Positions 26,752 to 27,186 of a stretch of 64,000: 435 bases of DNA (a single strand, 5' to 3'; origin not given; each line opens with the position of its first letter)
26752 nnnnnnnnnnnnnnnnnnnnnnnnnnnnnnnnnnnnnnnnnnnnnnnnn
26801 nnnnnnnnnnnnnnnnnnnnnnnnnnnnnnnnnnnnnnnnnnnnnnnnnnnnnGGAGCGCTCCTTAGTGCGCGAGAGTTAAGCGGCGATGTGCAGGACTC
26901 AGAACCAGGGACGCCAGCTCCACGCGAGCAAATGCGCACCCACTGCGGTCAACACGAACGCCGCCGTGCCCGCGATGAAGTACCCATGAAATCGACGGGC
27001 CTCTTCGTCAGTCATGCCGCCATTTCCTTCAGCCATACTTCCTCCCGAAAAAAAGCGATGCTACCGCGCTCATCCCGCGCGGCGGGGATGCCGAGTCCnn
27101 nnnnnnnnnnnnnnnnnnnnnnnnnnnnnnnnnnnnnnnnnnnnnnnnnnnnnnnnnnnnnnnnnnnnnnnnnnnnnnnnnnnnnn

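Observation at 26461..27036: Antenna operon encodes one beta but two tandem, divergent alpha polypeptides (pufB-alpha-alpha'-pufL)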

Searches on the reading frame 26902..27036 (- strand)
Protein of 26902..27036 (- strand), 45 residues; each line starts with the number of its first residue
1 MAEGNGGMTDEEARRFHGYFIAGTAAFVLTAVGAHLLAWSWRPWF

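Call 5: search_solved_structures(query=window:26902-27036:-, max_evalue=10, show_alignments=3)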
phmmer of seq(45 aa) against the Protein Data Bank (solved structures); distinct sequences matched with E-value up to 10: 54.
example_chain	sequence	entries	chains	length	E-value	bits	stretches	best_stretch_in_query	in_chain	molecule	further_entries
9h19_Ba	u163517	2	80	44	9.5e-18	66.1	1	5-45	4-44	Light-harvesting protein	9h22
7o0u_BA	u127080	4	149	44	1e-17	66.1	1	5-45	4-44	Light-harvesting protein B:885 subunit beta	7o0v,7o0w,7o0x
7o0v_BB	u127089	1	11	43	1.2e-17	65.8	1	5-45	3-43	Light-harvesting protein B:885 subunit beta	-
7xxf_B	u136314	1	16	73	1.8e-11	46.7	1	7-45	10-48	Light-harvesting protein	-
9m8m_B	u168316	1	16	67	5.4e-11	45.2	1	4-45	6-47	Light-harvesting complex 1 beta chain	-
7vrj_B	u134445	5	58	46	5.8e-11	45.1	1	6-45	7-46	Light-harvesting protein LH1 beta1 | Antenna complex alpha/beta subunit | Beta subunit of light-harvesting 1 complex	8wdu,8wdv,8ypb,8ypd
6z5r_D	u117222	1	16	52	1.2e-10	44.1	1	6-45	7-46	Light-harvesting complex 1 beta chain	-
6z5s_2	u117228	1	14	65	2.2e-10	43.3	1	6-45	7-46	Light-harvesting complex 1 beta chain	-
8z81_B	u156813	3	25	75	2.3e-10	43.2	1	7-45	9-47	Antenna complex, alpha/beta subunit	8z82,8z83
8wdu_E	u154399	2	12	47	4.5e-10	42.3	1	6-45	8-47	Antenna complex alpha/beta subunit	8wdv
6et5_1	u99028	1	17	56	5.4e-10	42.1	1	6-45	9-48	Light-harvesting protein B-1015 beta chain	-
7yml_B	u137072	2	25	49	9.1e-10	41.4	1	7-45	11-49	Light-harvesting protein B-870 beta chain | LH1 beta chain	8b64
7vrj_E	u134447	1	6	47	1.2e-09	41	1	6-45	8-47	Light-harvesting protein LH1 beta3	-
8z81_D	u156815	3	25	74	1.8e-09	40.5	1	2-45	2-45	Antenna complex, alpha/beta subunit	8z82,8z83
7tuw_B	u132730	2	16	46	3.5e-09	39.6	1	5-45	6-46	Light-harvesting protein B800-820 beta chain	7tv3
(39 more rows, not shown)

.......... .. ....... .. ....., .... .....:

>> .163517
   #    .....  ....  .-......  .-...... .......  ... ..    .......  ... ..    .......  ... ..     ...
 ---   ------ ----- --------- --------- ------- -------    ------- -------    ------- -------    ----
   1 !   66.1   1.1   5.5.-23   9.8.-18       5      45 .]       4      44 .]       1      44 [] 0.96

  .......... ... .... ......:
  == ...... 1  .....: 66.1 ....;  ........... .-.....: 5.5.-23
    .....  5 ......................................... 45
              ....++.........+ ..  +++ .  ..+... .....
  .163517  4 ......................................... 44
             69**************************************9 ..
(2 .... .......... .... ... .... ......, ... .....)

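Call 46: search_protein_families(library=pfam, proteins=[window:26902-27036:-], max_evalue=1)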
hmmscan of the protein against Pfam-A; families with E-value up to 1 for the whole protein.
seq(45 aa): 2 families
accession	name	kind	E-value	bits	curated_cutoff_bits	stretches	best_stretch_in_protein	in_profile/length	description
PF00556.25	LHC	-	1.3e-10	41.7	23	1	10-45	1-39/39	Antenna complex alpha/beta subunit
PF07713.18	DUF1604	-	0.18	12.1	25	1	10-35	12-37/84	Protein of unknown function (DUF1604)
